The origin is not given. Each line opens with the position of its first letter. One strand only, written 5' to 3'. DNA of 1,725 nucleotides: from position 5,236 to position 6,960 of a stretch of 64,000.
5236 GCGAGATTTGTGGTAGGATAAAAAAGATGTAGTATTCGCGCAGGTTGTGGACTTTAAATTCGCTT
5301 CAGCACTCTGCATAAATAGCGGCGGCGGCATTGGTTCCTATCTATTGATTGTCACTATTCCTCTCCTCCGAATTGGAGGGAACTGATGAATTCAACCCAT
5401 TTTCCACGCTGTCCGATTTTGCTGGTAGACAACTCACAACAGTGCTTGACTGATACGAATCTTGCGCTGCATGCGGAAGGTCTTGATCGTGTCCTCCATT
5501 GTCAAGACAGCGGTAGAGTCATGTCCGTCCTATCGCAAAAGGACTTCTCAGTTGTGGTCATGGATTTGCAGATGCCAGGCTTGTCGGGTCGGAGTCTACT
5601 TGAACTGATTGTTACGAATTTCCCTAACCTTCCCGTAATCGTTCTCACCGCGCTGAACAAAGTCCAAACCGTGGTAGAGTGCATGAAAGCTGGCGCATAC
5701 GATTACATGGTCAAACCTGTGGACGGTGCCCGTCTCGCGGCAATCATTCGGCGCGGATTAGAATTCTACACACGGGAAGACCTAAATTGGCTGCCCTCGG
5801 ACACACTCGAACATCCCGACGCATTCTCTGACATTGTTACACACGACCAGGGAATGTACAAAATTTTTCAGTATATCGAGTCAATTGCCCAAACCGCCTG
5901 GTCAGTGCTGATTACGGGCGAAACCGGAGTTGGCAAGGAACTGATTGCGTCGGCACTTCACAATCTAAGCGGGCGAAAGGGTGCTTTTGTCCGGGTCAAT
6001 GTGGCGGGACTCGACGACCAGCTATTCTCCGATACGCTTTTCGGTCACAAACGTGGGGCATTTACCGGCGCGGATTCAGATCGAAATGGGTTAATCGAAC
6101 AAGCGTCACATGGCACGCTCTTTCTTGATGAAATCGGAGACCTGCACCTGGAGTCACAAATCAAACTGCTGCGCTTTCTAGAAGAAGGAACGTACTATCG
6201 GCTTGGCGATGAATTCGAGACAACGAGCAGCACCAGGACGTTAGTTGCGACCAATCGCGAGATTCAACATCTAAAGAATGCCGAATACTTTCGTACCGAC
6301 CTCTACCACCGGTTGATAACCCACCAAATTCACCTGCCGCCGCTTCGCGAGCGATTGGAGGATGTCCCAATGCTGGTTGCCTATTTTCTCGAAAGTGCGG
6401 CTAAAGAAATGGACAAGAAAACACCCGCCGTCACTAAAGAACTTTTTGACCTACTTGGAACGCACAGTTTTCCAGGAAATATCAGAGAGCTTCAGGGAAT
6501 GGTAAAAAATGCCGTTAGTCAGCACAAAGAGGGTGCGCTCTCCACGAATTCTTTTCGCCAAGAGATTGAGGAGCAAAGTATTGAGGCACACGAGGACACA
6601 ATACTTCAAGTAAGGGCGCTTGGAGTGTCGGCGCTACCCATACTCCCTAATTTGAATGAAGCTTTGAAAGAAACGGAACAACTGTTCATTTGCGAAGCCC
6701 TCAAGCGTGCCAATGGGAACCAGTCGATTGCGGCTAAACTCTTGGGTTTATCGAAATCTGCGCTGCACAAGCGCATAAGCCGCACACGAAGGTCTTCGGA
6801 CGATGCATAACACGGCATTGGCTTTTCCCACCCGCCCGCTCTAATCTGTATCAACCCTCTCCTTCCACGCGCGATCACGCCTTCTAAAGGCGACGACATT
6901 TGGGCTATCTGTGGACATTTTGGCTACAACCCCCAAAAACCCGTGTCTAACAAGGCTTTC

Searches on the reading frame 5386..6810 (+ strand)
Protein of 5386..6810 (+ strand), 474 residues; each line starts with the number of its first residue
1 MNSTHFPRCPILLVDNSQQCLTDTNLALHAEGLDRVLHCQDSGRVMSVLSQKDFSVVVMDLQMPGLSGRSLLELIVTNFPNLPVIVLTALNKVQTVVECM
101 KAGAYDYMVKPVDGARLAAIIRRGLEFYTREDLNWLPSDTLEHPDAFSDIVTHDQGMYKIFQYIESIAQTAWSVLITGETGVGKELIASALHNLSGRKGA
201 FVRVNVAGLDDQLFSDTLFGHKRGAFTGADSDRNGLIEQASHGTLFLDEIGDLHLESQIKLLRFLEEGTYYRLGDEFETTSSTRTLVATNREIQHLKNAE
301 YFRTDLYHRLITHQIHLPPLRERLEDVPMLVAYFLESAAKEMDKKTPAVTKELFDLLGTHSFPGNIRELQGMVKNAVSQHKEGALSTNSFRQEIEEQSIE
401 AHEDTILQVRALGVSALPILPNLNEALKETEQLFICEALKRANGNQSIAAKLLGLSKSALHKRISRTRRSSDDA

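Call 9: search_protein_families(library=pfam, proteins=[window:5386-6810:+])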
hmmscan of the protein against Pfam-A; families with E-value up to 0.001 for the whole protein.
window:5386-6810:+ (474 aa): 9 families
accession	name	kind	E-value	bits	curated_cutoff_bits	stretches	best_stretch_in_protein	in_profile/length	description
PF00158.32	Sigma54_activat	-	2.3e-54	184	20.2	1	150-315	1-167/168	Sigma-54 interaction domain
PF00072.30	Response_reg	-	7.5e-23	81.3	30.2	1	11-121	1-110/111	Response regulator receiver domain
PF25601.1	AAA_lid_14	-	2e-18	66.4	27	1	321-403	1-83/87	AAA+ ATPase lid domain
PF14532.12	Sigma54_activ_2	-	7.1e-17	62.4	25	1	156-320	6-138/138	Sigma-54 interaction domain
PF02954.25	HTH_8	-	3.4e-07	30.3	22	1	427-465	2-40/42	Bacterial regulatory protein, Fis family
PF07724.20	AAA_2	-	9.6e-05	22.9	27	1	172-298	4-132/166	AAA domain (Cdc48 subfamily)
PF00004.35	AAA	-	0.00024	22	21.2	1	174-299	1-117/131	ATPase family associated with various cellular activities (AAA)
PF01078.27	Mg_chelatase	-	0.00054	19.8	20.3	0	228-266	93-131/207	Magnesium chelatase, subunit ChlI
PF07728.20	AAA_5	-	0.00066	20.1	22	0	174-293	2-124/139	AAA domain (dynein-related subfamily)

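Call 34: search_protein_families(library=ncbifam, proteins=[window:5386-6810:+], max_evalue=0.00001)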
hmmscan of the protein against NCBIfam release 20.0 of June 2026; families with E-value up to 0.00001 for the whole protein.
window:5386-6810:+ (474 aa): 82 families (the best 25 are shown)
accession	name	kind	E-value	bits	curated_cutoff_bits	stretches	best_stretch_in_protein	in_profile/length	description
TIGR01818.1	ntrC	equivalog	1.1e-97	327.8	558.6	1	12-465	2-461/463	nitrogen regulation protein NR(I)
NF008469.0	PRK11361.1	equivalog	8.2e-92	308.3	714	1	11-462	7-449/461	acetoacetate metabolism transcriptional regulator AtoC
TIGR02915.1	PEP_resp_reg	equivalog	9.6e-86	288.3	502.6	1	36-466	23-441/445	PEP-CTERM-box response regulator transcription factor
NF008176.1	PRK10923.1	equivalog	1.4e-83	281.1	620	1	14-464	9-463/469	nitrogen regulation protein NR(I)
NF041946.1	LuxO_transreg_Vib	equivalog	4.2e-81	273.1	800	1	45-466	32-459/463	quorum-sensing sigma-54 dependent transcriptional regulator LuxO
NF041552.1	TF_PrdR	equivalog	5.8e-81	272.5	795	1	143-465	262-574/577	sigma-54 dependent transcriptional regulator PrdR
NF038308.1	RNA_repair_RtcR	equivalog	1.5e-79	268.2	650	1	92-461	122-505/530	RNA repair transcriptional activator RtcR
NF003451.0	PRK05022.1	equivalog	3.5e-78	263.6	476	1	147-465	189-506/512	nitric oxide reductase transcriptional regulator NorR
NF051870.1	NAssimRespRegNtrX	equivalog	1.3e-74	251.7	600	1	11-464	4-447/452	nitrogen assimilation response regulator NtrX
NF011695.0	PRK15115.1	equivalog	8.7e-73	245.6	763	1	10-470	8-439/445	two-component system response regulator GlrR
NF007689.0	PRK10365.1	equivalog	4.5e-71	239.9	760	1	11-466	8-441/441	sigma-54-dependent response regulator transcription factor ZraR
TIGR01817.1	nifA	equivalog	1.9e-66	225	528.85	1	149-457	197-517/534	nif-specific transcriptional activator NifA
TIGR02974.1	phageshock_pspF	equivalog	2.5e-64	217.6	443.55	1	154-462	5-331/336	phage shock protein operon transcriptional activator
NF050807.1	TransRegFlbDCaul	equivalog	5.5e-63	213.4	750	1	34-465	25-436/454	sigma-54-dependent transcriptional regulator FlbD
NF011958.0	PRK15429.1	equivalog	1.7e-62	212.1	830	1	143-381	374-613/692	formate hydrogenlyase transcriptional activator FlhA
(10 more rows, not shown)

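Call 52: find_related_loci(query=window:5386-6810:+, collection=metagenome_contigs, flank=4000)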
Query window:5386-6810:+ (474 aa) in metagenome_contigs; peptide patterns used: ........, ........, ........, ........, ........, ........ (x = any residue, [..] = any of these).
600 stretches matched a pattern (row limit reached: there are more); 377 encode a relative of the query (tblastn E <= 1e-3); the best 80 are kept; 80 distinct loci.
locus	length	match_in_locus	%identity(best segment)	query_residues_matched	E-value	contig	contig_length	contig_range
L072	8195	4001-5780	33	11-466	2e-70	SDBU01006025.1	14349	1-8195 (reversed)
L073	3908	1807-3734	37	56-466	4e-58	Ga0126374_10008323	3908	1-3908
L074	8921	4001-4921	36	146-464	5e-50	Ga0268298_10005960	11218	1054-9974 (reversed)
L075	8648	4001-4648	43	160-377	2e-49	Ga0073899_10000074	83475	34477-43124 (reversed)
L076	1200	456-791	34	3-113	1e-11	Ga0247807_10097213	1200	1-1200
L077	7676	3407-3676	39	33-122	5e-11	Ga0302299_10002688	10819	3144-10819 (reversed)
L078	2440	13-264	35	30-113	1e-10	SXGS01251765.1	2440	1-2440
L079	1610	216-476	39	33-122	1e-10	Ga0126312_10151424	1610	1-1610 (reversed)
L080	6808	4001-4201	45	56-122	5e-10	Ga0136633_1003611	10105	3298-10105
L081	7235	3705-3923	38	41-113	4e-10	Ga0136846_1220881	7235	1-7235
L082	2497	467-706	39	31-110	5e-10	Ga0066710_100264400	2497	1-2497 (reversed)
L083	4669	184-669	29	56-209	5e-10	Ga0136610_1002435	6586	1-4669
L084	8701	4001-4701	29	8-135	5e-10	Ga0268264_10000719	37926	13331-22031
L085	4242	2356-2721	33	7-125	5e-10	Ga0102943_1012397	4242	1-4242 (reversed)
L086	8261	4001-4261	37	36-122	6e-10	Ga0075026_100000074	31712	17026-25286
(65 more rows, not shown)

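Call 71: find_homologous_proteins(query=window:5386-6810:+, max_evalue=1e-100)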
Query window:5386-6810:+ (474 aa): 6766 proteins with E <= 1e-100 among 8000 candidates; the best 120 are listed.
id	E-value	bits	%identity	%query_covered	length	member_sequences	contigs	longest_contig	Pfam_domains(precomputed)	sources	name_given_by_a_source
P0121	0.0e+0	1056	100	100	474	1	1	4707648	PF00158.33,PF25601.2,PF02954.26,PF14532.13,PF00072.31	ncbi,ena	-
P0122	1.1e-242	824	78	100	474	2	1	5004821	PF00158.33,PF25601.2,PF14532.13,PF00072.31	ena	-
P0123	5.7e-238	808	77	100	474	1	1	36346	PF00158.33,PF25601.2,PF02954.26,PF14532.13,PF07728.21,PF00072.31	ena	-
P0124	2.5e-233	793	77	100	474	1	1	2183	PF00158.33,PF25601.2,PF02954.26,PF14532.13,PF00072.31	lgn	-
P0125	4.6e-227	772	74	100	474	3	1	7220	PF00158.33,PF07724.21,PF25601.2,PF02954.26,PF14532.13,PF07728.21,PF00072.31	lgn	-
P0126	3.0e-219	746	73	100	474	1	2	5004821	PF00158.33,PF25601.2,PF14532.13,PF00072.31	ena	-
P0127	5.0e-202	690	66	100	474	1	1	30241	PF00158.33,PF25601.2,PF02954.26,PF14532.13,PF00072.31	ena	-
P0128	1.0e-188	646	62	100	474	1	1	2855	PF00158.33,PF25601.2,PF02954.26,PF14532.13,PF00072.31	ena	-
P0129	3.4e-188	644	62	100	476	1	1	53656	PF00158.33,PF25601.2,PF02954.26,PF14532.13,PF00072.31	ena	-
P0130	1.1e-187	642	63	100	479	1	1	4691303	PF00158.33,PF25601.2,PF02954.26,PF14532.13,PF07728.21,PF00072.31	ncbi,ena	-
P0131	7.2e-186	636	61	100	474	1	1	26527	PF00158.33,PF25601.2,PF02954.26,PF14532.13,PF00072.31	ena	-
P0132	1.0e-185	636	63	100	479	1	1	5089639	PF00158.33,PF25601.2,PF02954.26,PF14532.13,PF07728.21,PF00072.31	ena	-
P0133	3.3e-185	634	63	100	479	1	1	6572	PF00158.33,PF25601.2,PF02954.26,PF14532.13,PF07728.21,PF00072.31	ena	-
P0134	8.3e-185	633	63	100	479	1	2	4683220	PF00158.33,PF25601.2,PF02954.26,PF14532.13,PF07728.21,PF00072.31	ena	-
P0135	1.3e-184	632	61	100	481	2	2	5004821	PF00158.33,PF25601.2,PF02954.26,PF14532.13,PF00072.31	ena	-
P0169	2.7e-161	555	57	100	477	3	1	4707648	PF00158.33,PF25601.2,PF02954.26,PF14532.13,PF07728.21,PF00072.31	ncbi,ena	-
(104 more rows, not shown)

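Call 72: find_encoding_contigs(protein=P0122, flank=3500, max_places=2)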
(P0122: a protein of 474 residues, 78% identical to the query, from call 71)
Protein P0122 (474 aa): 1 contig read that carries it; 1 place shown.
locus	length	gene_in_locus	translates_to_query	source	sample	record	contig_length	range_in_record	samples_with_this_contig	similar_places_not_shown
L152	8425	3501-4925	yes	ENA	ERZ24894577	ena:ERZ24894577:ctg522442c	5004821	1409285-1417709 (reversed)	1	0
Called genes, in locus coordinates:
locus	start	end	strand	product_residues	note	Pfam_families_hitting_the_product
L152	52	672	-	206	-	-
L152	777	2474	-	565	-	PF00474:SSF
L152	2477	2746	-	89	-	PF13937:DUF4212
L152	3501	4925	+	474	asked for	PF00072:Response_reg, PF00158:Sigma54_activat, PF14532:Sigma54_activ_2, PF25601:AAA_lid_14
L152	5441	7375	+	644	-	PF00462:Glutaredoxin (weak)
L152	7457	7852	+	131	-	-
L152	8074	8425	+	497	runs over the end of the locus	PF03412:Peptidase_C39, PF07610:DUF1573, PF22544:HYDIN_VesB_CFA65-like_Ig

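Call 73: find_encoding_contigs(protein=P0127, flank=3500, max_places=2)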
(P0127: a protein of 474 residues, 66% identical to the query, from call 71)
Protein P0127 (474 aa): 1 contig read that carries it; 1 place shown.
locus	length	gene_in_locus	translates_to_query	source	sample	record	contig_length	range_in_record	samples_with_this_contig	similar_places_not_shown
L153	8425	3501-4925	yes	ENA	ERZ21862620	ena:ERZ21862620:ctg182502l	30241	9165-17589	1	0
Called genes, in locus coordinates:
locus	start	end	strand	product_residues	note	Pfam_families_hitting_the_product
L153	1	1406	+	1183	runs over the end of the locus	PF02463:SMC_N, PF13166:AAA_13 (faint), PF13175:AAA_15, PF13476:AAA_23, PF06470:SMC_hinge, PF24161:CCDC39 (weak), PF13304:AAA_21 (weak)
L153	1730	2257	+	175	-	-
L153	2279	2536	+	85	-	-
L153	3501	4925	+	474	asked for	PF00072:Response_reg, PF00158:Sigma54_activat, PF14532:Sigma54_activ_2, PF25601:AAA_lid_14, PF02954:HTH_8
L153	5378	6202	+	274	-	-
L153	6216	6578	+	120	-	-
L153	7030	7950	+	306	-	-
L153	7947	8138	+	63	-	-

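Call 74: find_encoding_contigs(protein=P0130, flank=3500, max_places=2)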
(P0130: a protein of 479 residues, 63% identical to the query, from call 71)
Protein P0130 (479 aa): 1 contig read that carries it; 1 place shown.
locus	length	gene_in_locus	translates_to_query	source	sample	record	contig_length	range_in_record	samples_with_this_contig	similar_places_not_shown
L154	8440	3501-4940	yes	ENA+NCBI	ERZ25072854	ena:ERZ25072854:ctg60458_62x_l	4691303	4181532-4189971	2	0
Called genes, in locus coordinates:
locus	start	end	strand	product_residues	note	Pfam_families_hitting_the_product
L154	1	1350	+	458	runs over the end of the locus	PF00092:VWA (weak)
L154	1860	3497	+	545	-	PF00989:PAS (weak), PF08448:PAS_4 (weak), PF13426:PAS_9, PF14598:PAS_11 (faint), PF08447:PAS_3, PF08448:PAS_4 (weak), PF13426:PAS_9, PF02518:HATPase_c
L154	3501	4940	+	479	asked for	PF00072:Response_reg, PF00158:Sigma54_activat, PF14532:Sigma54_activ_2, PF07728:AAA_5 (faint), PF25601:AAA_lid_14, PF02954:HTH_8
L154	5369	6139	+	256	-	-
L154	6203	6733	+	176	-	-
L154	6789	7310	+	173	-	-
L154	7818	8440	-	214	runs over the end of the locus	PF03473:MOSC, PF03475:YiiM_3-alpha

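Call 75: find_encoding_contigs(protein=P0169, flank=6000, max_places=2)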
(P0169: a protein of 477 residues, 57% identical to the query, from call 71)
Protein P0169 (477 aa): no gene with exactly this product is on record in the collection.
